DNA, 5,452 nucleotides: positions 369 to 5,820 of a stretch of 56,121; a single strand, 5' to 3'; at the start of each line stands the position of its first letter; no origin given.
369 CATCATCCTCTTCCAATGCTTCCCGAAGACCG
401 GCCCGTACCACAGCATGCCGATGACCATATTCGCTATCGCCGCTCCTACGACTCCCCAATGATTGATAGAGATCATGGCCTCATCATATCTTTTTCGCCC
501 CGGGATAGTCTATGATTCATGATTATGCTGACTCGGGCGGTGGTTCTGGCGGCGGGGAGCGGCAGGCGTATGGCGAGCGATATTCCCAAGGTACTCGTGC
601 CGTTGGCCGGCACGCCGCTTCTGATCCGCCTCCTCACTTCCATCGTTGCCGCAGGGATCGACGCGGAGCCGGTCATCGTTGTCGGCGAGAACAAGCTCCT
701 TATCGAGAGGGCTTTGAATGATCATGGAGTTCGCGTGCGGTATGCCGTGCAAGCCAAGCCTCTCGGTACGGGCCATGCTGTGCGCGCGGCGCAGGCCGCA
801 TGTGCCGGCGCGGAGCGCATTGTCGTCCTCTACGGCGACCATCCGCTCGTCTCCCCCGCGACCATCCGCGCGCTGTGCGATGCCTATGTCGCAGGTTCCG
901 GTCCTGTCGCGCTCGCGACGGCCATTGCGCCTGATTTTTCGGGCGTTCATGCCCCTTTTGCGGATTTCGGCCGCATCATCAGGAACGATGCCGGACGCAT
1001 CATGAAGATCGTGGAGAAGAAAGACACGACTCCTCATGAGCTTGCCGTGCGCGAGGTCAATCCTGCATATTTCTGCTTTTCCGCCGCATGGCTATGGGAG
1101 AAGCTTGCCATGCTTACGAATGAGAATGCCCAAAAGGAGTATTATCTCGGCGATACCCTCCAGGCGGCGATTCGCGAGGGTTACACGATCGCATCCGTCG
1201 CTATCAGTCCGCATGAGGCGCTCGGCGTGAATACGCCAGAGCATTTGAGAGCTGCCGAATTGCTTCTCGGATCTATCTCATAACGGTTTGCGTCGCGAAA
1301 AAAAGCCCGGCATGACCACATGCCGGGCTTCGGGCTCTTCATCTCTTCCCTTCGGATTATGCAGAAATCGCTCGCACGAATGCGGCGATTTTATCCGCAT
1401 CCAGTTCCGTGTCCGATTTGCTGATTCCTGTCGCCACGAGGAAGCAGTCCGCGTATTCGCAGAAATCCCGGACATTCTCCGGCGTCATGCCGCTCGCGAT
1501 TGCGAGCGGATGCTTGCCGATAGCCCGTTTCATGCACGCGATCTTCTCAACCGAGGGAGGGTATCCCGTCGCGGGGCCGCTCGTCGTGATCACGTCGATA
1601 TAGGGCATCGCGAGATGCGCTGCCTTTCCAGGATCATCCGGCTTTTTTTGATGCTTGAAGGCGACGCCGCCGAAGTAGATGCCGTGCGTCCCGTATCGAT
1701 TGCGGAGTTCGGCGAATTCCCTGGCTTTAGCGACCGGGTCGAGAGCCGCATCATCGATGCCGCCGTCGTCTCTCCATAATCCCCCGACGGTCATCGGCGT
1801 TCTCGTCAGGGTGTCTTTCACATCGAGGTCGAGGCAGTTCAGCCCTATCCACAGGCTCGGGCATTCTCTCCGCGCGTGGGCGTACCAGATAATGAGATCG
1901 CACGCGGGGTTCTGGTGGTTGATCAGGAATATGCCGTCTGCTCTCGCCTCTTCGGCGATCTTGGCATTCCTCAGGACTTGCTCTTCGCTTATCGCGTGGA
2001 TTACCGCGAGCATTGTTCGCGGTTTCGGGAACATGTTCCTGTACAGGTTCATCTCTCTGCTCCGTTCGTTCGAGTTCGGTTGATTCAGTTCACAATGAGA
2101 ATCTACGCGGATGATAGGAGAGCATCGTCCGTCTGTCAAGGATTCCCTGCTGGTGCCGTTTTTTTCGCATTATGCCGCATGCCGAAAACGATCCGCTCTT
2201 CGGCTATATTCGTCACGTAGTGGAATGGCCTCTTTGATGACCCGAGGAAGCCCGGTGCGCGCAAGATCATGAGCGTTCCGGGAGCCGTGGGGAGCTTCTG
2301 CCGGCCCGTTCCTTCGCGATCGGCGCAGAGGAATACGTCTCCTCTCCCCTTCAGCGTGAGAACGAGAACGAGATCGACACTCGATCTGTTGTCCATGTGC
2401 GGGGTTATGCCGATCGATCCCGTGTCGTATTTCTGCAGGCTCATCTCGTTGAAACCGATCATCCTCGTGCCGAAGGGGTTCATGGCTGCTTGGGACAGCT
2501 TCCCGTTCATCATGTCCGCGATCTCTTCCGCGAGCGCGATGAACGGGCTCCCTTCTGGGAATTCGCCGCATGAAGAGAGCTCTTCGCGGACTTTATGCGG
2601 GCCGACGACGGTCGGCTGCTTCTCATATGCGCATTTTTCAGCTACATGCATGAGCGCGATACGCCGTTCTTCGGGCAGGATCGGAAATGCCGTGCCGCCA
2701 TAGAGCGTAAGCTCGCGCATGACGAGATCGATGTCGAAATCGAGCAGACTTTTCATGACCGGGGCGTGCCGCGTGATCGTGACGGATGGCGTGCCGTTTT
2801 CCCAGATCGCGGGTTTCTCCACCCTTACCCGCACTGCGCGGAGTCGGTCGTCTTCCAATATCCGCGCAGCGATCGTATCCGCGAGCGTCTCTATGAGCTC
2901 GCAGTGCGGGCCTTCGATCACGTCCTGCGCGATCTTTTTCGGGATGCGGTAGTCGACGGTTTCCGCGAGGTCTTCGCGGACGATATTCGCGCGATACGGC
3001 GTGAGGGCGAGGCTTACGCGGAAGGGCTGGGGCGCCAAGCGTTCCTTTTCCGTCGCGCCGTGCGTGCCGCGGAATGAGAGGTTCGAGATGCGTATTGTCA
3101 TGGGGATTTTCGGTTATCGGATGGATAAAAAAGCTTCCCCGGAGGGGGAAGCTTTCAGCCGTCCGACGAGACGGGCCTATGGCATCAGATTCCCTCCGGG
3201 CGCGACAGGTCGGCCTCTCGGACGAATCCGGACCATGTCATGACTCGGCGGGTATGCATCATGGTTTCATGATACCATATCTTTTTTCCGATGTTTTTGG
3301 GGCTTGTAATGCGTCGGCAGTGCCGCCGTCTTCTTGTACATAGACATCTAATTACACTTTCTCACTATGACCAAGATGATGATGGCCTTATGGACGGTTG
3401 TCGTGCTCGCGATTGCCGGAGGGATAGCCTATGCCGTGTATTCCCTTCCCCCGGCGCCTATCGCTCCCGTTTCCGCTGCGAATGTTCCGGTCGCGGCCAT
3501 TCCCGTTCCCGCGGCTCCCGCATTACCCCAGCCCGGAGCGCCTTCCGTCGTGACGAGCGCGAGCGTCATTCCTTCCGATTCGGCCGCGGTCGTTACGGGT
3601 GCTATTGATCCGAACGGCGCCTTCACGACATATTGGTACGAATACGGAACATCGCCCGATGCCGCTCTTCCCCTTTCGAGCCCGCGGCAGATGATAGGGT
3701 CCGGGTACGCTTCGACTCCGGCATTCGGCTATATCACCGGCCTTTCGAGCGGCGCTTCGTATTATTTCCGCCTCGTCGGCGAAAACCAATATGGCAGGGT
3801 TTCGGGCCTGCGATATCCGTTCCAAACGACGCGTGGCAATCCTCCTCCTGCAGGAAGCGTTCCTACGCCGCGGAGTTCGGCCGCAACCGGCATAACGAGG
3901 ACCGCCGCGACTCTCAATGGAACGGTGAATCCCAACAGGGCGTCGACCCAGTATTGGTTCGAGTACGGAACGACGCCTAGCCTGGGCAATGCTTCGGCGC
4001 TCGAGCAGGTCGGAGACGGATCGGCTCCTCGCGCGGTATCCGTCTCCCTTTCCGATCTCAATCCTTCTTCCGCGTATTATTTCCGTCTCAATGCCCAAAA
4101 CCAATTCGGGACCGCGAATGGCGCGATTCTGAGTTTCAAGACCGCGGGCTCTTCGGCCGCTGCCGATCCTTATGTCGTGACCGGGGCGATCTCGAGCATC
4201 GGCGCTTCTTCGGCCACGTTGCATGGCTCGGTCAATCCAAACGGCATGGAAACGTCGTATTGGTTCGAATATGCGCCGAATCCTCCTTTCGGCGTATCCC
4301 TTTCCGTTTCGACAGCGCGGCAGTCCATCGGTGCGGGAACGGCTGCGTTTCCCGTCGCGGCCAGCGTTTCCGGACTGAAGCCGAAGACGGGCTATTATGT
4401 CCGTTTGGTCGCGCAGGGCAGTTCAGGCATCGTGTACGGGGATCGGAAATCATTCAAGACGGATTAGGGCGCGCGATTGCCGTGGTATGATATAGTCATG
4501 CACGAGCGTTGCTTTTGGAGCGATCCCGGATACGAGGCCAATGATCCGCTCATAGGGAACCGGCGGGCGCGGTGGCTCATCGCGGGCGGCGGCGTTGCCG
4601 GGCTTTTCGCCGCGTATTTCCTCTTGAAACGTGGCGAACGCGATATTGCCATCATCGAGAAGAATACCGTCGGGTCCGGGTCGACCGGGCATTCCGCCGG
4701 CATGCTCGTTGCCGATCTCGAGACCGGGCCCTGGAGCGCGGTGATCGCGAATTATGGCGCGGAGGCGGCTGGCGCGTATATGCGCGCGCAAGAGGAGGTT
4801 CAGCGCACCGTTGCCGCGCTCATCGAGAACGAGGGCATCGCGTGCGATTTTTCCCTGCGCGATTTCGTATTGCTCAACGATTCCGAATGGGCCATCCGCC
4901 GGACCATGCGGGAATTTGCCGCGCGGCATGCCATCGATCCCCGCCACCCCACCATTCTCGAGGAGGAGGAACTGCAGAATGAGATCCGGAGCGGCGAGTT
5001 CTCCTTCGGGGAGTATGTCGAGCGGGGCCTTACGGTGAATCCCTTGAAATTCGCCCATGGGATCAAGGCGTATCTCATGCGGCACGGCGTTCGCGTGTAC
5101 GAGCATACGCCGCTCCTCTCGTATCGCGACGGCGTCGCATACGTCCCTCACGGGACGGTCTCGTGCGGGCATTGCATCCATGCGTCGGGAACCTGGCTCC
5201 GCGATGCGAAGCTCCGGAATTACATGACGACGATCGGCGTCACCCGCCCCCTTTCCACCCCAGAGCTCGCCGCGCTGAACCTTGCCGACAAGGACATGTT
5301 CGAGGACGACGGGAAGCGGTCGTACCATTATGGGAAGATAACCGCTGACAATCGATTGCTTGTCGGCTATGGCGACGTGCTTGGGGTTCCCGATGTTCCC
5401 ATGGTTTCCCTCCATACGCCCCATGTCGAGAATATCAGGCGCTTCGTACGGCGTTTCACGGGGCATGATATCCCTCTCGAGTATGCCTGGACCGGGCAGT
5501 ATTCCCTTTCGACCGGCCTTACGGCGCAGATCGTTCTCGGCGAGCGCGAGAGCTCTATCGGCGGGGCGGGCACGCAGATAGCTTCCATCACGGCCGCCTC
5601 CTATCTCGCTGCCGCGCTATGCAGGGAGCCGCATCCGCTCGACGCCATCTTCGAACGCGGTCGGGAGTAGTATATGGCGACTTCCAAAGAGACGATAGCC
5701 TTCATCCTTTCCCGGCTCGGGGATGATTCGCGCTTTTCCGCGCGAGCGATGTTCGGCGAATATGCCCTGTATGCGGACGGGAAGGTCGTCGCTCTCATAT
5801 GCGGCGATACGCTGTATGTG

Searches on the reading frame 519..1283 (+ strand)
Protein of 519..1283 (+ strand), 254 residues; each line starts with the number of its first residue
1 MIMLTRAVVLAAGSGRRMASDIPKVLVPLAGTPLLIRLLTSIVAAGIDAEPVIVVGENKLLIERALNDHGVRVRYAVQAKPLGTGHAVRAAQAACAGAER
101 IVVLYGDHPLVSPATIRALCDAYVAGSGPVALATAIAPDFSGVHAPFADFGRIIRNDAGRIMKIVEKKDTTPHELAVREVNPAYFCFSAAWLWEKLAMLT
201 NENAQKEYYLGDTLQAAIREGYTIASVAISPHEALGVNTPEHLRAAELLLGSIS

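Call 77: search_protein_families(library=pfam, proteins=[window:519-1283:+], max_evalue=0.001)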
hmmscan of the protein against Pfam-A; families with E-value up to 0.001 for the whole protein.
window:519-1283:+ (254 aa): 4 families
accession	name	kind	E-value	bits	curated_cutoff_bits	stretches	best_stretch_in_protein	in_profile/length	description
PF12804.13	NTP_transf_3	-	2.4e-23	83.5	27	1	7-135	1-123/160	MobA-like NTP transferase domain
PF00483.29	NTP_transferase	-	1.2e-15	58.2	21.2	1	7-224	2-216/245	Nucleotidyl transferase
PF01128.25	IspD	-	1e-07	32.4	27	1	7-136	3-130/221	2-C-methyl-D-erythritol 4-phosphate cytidylyltransferase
PF02348.25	CTP_transf_3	-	0.0005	20.4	22.6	1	24-123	16-114/217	Cytidylyltransferase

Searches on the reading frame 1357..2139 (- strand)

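Call 77: search_protein_families(library=pfam, proteins=[window:1357-2139:-], max_evalue=0.001)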
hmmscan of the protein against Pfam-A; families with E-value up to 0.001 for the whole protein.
window:1357-2139:- (260 aa): 1 family
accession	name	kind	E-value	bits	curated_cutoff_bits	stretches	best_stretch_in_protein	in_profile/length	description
PF03437.21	BtpA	-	1.7e-08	34.7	30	1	181-258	173-252/254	BtpA family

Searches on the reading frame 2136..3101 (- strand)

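Call 77: search_protein_families(library=pfam, proteins=[window:2136-3101:-], max_evalue=0.001)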
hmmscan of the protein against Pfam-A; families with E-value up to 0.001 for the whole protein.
window:2136-3101:- (321 aa): 1 family
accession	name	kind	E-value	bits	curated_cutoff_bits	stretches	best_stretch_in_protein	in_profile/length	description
PF02152.23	FolB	-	1.2e-22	81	31.8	1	3-109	1-112/113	Dihydroneopterin aldolase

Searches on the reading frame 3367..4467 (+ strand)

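Call 77: search_protein_families(library=pfam, proteins=[window:3367-4467:+], max_evalue=0.001)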
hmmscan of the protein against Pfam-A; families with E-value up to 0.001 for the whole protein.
window:3367-4467:+ (366 aa): 4 families
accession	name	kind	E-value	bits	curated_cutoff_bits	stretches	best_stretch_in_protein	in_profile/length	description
PF16656.11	Pur_ac_phosph_N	-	9.5e-09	36.1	30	0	297-365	27-93/93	Purple acid Phosphatase, N-terminal domain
PF00041.27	fn3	-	1.7e-07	31.8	25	0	219-248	47-73/84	Fibronectin type III domain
PF16655.11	PhoD_N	-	7.9e-06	26.8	30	0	194-245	28-80/90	PhoD-like phosphatase, N-terminal domain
PF25059.1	FN3_DSCAM-DSCAML_C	-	3.8e-05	24.4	39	0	223-260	44-80/89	DSCAM/DSCAML C-terminal Fn3-like domain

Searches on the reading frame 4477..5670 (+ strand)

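Call 77: search_protein_families(library=pfam, proteins=[window:4477-5670:+], max_evalue=0.001)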
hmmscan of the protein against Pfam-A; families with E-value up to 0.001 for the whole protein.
window:4477-5670:+ (397 aa): 3 families
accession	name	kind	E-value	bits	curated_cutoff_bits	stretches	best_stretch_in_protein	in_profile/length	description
PF01266.30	DAO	-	1.8e-35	123.5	27.9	1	33-347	2-316/353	FAD dependent oxidoreductase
PF00890.30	FAD_binding_2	-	2.4e-05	24.2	20.4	1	34-79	3-47/414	FAD binding domain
PF13450.12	NAD_binding_8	-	0.00048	20.8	21.9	1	35-68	1-33/68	NAD(P)-binding Rossmann-like domain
